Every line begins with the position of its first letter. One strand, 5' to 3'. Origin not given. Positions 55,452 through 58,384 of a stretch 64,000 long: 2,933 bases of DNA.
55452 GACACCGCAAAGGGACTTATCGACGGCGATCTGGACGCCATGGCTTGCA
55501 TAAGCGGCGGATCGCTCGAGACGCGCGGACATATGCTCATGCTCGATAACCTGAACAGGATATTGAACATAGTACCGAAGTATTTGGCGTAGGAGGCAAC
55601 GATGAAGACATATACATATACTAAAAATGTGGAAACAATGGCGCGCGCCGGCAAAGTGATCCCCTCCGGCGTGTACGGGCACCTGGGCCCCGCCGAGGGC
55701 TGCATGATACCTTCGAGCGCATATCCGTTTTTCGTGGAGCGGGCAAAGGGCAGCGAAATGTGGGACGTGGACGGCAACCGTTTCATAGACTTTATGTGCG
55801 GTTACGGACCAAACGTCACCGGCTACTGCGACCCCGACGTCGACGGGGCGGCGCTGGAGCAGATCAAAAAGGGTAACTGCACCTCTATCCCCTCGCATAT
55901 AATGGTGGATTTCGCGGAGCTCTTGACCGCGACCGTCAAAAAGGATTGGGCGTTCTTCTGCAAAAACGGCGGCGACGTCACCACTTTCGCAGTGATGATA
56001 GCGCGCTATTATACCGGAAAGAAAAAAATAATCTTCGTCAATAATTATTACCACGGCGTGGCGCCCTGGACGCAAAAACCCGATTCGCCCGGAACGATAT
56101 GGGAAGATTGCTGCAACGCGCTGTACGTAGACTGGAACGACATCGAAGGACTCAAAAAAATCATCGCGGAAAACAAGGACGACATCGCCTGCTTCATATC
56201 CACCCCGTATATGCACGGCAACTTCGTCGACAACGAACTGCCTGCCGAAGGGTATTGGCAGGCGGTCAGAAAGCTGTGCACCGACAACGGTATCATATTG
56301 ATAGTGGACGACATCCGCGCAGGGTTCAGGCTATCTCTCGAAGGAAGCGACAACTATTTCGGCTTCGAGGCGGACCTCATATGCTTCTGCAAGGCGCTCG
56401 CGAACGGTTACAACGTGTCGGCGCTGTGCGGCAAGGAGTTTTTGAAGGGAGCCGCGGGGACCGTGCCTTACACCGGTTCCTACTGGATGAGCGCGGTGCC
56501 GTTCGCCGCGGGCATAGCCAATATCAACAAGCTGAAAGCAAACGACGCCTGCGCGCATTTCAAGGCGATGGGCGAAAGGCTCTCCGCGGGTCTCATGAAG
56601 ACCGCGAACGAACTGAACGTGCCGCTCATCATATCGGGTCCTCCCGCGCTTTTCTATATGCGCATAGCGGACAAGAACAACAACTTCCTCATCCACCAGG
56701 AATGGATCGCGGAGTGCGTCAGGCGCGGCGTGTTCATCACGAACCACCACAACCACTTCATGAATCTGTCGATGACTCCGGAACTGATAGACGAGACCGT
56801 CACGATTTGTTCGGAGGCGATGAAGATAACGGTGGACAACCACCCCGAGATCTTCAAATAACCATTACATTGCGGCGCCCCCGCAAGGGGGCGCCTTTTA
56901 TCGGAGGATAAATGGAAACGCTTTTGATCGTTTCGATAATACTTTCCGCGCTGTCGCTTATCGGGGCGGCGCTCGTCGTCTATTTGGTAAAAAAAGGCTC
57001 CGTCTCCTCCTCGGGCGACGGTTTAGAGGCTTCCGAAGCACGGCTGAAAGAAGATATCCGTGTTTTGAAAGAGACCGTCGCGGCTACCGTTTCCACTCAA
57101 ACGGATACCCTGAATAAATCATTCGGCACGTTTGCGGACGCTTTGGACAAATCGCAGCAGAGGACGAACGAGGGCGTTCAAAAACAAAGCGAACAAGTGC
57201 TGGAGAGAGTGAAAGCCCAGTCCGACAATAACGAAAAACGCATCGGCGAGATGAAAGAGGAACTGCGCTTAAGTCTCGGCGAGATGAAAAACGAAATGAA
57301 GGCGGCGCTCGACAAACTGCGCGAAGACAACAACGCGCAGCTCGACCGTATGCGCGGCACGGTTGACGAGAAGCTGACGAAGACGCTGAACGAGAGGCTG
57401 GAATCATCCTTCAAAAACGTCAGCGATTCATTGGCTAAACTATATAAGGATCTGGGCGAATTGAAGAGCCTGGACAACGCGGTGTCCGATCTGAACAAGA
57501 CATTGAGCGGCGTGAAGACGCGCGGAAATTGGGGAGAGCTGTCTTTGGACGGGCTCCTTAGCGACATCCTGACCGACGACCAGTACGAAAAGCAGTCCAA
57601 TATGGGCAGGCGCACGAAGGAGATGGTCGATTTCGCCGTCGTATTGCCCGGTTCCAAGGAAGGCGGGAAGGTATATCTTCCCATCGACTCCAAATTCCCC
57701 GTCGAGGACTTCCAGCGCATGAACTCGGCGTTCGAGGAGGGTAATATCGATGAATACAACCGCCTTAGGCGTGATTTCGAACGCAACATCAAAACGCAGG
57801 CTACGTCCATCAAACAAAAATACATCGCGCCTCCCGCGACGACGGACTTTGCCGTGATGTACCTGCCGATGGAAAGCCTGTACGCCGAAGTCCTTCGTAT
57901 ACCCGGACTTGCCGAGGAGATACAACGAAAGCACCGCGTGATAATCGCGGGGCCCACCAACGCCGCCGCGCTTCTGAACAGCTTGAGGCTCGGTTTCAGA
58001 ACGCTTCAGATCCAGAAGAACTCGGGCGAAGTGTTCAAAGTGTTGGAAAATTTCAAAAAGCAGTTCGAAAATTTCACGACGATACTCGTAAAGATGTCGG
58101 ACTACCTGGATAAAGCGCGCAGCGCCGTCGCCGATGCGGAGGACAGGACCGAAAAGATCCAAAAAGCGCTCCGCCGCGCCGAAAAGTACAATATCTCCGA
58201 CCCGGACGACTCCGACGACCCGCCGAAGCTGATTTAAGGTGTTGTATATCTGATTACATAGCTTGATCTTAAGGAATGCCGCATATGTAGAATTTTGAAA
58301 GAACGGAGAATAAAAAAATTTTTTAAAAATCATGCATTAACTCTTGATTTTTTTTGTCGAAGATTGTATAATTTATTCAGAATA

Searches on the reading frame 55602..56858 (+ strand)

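Call 41: search_protein_families(library=pfam, proteins=[window:55602-56858:+], max_evalue=0.00001)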
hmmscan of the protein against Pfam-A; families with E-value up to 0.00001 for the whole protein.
window:55602-56858:+ (419 aa): 1 family
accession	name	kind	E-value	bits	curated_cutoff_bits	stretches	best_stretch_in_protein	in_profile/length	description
PF00202.27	Aminotran_3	-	1.9e-40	139.2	30.5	1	41-398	9-390/403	Aminotransferase class-III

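Call 72: search_protein_families(library=pfam, proteins=[window:55602-56858:+], max_evalue=0.001)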
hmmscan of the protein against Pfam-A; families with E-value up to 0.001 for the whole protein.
window:55602-56858:+ (419 aa): 1 family
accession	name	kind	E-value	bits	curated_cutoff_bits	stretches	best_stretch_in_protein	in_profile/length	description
PF00202.27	Aminotran_3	-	1.9e-40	139.2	30.5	1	41-398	9-390/403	Aminotransferase class-III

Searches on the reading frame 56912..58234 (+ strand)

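Call 41: search_protein_families(library=pfam, proteins=[window:56912-58234:+], max_evalue=0.00001)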
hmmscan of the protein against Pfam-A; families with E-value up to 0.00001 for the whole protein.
window:56912-58234:+ (441 aa): 3 families
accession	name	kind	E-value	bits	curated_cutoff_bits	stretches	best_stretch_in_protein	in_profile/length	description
PF02646.22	RmuC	-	5.2e-66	223.1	26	1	143-429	2-287/291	RmuC family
PF07464.16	ApoLp-III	-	1.3e-06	29.1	36.3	0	68-198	12-140/146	Apolipophorin-III precursor (apoLp-III)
PF04513.17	Baculo_PEP_C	-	2.5e-06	28.1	38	0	89-199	25-132/140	Baculovirus polyhedron envelope protein, PEP, C terminus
